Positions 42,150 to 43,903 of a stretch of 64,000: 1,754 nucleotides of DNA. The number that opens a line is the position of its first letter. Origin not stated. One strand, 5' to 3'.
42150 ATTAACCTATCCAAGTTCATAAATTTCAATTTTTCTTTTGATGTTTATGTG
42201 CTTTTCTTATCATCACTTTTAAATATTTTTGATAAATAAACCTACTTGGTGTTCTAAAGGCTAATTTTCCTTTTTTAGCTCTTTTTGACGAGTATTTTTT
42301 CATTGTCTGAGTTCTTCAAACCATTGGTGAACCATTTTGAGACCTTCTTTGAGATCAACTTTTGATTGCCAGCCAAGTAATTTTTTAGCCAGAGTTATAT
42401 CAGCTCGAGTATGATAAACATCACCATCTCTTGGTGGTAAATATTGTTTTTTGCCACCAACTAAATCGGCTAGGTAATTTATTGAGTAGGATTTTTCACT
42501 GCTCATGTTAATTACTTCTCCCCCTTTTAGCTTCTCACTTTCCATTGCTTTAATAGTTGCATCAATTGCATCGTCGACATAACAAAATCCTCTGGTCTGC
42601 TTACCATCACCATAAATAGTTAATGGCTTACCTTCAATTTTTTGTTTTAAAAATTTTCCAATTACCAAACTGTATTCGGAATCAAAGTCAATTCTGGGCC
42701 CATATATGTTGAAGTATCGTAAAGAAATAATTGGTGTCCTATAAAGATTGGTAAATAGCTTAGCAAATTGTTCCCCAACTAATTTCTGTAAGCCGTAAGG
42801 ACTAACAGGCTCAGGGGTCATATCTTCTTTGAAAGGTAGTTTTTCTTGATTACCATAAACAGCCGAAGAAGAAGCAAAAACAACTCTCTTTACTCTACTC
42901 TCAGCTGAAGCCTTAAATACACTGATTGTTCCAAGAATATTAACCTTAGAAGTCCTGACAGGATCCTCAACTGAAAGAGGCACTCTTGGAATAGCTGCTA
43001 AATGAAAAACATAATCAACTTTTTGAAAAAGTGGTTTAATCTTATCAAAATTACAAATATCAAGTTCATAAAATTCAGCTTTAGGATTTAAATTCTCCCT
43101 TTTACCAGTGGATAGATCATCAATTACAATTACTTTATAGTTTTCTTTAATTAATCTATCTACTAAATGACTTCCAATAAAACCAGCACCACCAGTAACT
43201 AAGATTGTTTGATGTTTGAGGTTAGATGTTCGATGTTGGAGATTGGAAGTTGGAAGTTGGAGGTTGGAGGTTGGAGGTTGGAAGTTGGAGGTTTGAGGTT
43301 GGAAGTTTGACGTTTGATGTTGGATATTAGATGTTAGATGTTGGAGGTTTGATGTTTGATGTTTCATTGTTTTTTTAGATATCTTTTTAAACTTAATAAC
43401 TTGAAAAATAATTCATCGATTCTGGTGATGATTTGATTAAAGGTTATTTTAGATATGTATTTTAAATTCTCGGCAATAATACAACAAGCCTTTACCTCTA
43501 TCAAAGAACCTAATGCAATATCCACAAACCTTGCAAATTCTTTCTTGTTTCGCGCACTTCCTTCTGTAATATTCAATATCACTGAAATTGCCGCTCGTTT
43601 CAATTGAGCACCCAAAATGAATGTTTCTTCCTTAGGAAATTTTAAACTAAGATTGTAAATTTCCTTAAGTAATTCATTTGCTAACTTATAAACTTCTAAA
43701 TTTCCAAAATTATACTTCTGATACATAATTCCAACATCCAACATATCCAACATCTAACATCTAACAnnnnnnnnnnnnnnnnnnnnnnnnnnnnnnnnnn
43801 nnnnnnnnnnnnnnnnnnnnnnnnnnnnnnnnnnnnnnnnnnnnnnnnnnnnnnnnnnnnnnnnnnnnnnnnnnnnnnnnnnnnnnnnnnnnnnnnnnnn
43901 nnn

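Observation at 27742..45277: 17.5-kb single-strand glycan locus combining Wzz-like PCP, an initiating phosphoglycosyltransferase and Wzm/Wzt ABC export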

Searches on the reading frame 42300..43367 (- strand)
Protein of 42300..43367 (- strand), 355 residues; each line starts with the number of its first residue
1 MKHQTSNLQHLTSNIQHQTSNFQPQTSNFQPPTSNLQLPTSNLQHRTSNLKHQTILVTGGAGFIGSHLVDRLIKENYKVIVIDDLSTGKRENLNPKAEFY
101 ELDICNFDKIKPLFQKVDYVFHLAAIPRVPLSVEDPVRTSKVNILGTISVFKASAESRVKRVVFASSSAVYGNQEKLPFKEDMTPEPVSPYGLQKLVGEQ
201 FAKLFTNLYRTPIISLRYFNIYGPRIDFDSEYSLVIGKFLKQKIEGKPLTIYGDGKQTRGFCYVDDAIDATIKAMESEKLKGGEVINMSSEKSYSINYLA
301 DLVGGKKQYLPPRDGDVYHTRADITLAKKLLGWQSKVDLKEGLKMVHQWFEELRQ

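Call 7: search_protein_families(library=pfam, proteins=[window:42300-43367:-])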
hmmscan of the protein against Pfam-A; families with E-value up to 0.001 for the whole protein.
window:42300-43367:- (355 aa): 10 families
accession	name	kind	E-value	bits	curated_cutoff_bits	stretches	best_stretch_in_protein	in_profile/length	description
PF01370.27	Epimerase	-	3.3e-65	220.3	20.9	1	55-288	1-239/240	NAD dependent epimerase/dehydratase family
PF16363.11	GDP_Man_Dehyd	-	3.4e-55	188.3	27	1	56-345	1-331/332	GDP-mannose 4,6 dehydratase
PF02719.21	Polysacc_synt_2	-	2.7e-22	79.7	20.2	1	55-301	1-241/293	Polysaccharide biosynthesis protein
PF01073.25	3Beta_HSD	-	1.6e-21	77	22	1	56-275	1-229/280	3-beta hydroxysteroid dehydrogenase/isomerase family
PF04321.23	RmlD_sub_bind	-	8.8e-15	55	27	1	54-203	2-137/287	RmlD substrate binding domain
PF07993.18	NAD_binding_4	-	7.5e-11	42.1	20.1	1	109-189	81-158/258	Male sterility protein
PF13460.12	NAD_binding_10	-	2.9e-09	37.5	27.2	1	59-176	1-107/184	NAD(P)H-binding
PF00106.31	adh_short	-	3.2e-07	30.5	26.6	1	53-168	1-137/195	short chain dehydrogenase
PF05368.20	NmrA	-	1.5e-05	25.2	27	1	52-167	2-107/298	NmrA-like family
PF01488.26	Shikimate_DH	-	0.00031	21.3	24.3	1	44-122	4-81/138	Shikimate / quinate 5-dehydrogenase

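Call 9: search_protein_families(library=ncbifam, proteins=[window:42300-43367:-], max_evalue=0.00001)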
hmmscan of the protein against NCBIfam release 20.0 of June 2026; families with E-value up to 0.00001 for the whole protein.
window:42300-43367:- (355 aa): 33 families (the best 25 are shown)
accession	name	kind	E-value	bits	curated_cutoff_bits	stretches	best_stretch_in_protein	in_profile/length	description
NF011728.1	PRK15181.1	equivalog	1.7e-51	175.3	760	1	51-350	14-337/348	Vi polysaccharide biosynthesis UDP-N-acetylglucosaminuronic acid C-4 epimerase TviC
TIGR01179.1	galE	equivalog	6.5e-51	173.1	262.3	1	55-353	2-328/332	UDP-glucose 4-epimerase GalE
TIGR04180.1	EDH_00030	hypoth_equivalog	4.8e-44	150.6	475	1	55-336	1-295/297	NAD-dependent 4,6-dehydratase LegB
TIGR01181.1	dTDP_gluc_dehyt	equivalog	1.8e-39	135.7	365.1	1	55-352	2-313/321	dTDP-glucose 4,6-dehydratase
TIGR02197.1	heptose_epim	equivalog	1e-37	130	274.6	1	55-350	1-313/316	ADP-glyceromanno-heptose 6-epimerase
NF007956.0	PRK10675.1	subfamily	3.2e-32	112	394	1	55-349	3-328/338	UDP-glucose 4-epimerase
NF005998.1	PRK08125.1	equivalog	9e-25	87.1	777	1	45-302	308-580/649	bifunctional UDP-4-amino-4-deoxy-L-arabinose formyltransferase/UDP-glucuronic acid oxidase ArnA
NF007490.0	PRK10084.1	subfamily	2.5e-23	82.7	649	1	55-289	3-259/361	dTDP-glucose 4,6-dehydratase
NF008872.0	PRK11908.1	equivalog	3.8e-23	82.1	294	1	54-302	3-266/349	bifunctional UDP-4-keto-pentose/UDP-xylose synthase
NF007582.0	PRK10217.1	equivalog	1.4e-22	80.3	698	1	53-288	2-251/355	dTDP-glucose 4,6-dehydratase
NF047922.1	GDPFucSynFcl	equivalog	1.8e-22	80.2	500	1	52-352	2-303/308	GDP-L-fucose synthase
NF041015.1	UDPsulfquin_syn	equivalog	6.6e-19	68.1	575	1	224-309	227-312/384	UDP-sulfoquinovose synthase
TIGR03466.1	HpnA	hypoth_equivalog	5.2e-18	65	367.65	1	54-204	2-154/327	hopanoid-associated sugar epimerase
NF043036.1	ErythonDh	equivalog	5.3e-18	65.3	325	1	55-201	3-159/321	D-erythronate dehydrogenase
TIGR02622.1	CDP_4_6_dhtase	equivalog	2.4e-17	63.1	278.45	1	52-183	4-146/352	CDP-glucose 4,6-dehydratase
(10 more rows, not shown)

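Call 45: search_solved_structures(query=window:42300-43205:-, max_evalue=1e-45)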
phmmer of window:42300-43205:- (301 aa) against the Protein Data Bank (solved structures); distinct sequences matched with E-value up to 1e-45: 19.
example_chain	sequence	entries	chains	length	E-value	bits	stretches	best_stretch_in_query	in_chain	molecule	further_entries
4zrm_A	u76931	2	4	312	3.4e-66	226.6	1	1-298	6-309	UDP-glucose 4-epimerase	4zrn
6dnt_A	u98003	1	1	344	5.5e-60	206.2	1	1-296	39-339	NAD-dependent epimerase/dehydratase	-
6wjb_A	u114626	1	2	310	3.8e-54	187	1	1-293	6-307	NAD-dependent epimerase/dehydratase family protein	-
6wj9_A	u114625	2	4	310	3.6e-53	183.8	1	1-293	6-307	NAD-dependent epimerase/dehydratase family protein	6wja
6zl6_A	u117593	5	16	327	5.9e-51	176.5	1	1-299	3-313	Epimerase domain-containing protein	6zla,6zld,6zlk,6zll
1sb8_A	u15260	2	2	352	6.6e-51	176.4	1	2-296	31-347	wbpP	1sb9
6zlj_A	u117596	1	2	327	2.1e-50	174.7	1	1-299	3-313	Epimerase domain-containing protein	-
7ys8_A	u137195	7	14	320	6.4e-50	173.1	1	2-297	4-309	UDP-glucose 4-epimerase | UDP-glucose 4-epimerase along with EC 5.1.3.2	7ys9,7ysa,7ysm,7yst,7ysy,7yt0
10ke_A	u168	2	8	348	2.8e-49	171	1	2-298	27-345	Capsular polysaccharide biosynthesis protein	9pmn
3ru7_A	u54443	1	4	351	6.2e-49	169.9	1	2-297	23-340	WbgU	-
3ru9_A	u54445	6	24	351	6.3e-49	169.9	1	2-297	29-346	WbgU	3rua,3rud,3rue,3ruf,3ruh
3lu1_A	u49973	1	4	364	7.2e-49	169.7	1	2-297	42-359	WbgU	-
4lk3_A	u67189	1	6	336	6.2e-48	166.6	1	1-299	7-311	UDP-glucuronic acid decarboxylase 1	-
4gll_A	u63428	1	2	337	8.1e-48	166.2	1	1-299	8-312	UDP-glucuronic acid decarboxylase 1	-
2b69_A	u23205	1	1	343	8.6e-48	166.1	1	1-299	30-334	UDP-glucuronate decarboxylase 1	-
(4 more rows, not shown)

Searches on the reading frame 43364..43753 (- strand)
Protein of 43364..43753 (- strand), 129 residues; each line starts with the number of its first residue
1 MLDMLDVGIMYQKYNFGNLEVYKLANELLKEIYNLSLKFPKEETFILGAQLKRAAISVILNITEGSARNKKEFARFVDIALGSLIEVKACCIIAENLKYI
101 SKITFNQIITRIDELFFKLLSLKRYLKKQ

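Call 7: search_protein_families(library=pfam, proteins=[window:43364-43753:-])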
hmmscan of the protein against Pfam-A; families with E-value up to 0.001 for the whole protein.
window:43364-43753:- (129 aa): 2 families
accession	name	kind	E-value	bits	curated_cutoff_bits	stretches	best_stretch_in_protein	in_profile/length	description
PF05635.17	23S_rRNA_IVP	-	9e-30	103.5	33.8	1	18-116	2-101/106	23S rRNA-intervening sequence protein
PF22296.2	bAvd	-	0.00029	21.8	40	1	26-115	8-96/107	bAvd-like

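Call 9: search_protein_families(library=ncbifam, proteins=[window:43364-43753:-], max_evalue=0.00001)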
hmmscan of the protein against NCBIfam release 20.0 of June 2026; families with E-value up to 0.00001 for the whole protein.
window:43364-43753:- (129 aa): 3 families
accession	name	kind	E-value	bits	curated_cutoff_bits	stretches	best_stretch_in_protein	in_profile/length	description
TIGR02436.1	TIGR02436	subfamily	6.1e-27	94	24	1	21-127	1-109/109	four helix bundle protein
NF008911.0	PRK12275.1-2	subfamily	6e-24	84.8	137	1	16-127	4-116/118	hypothetical protein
NF008912.0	PRK12275.1-6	subfamily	1.4e-15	57.4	124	1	15-127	2-112/117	hypothetical protein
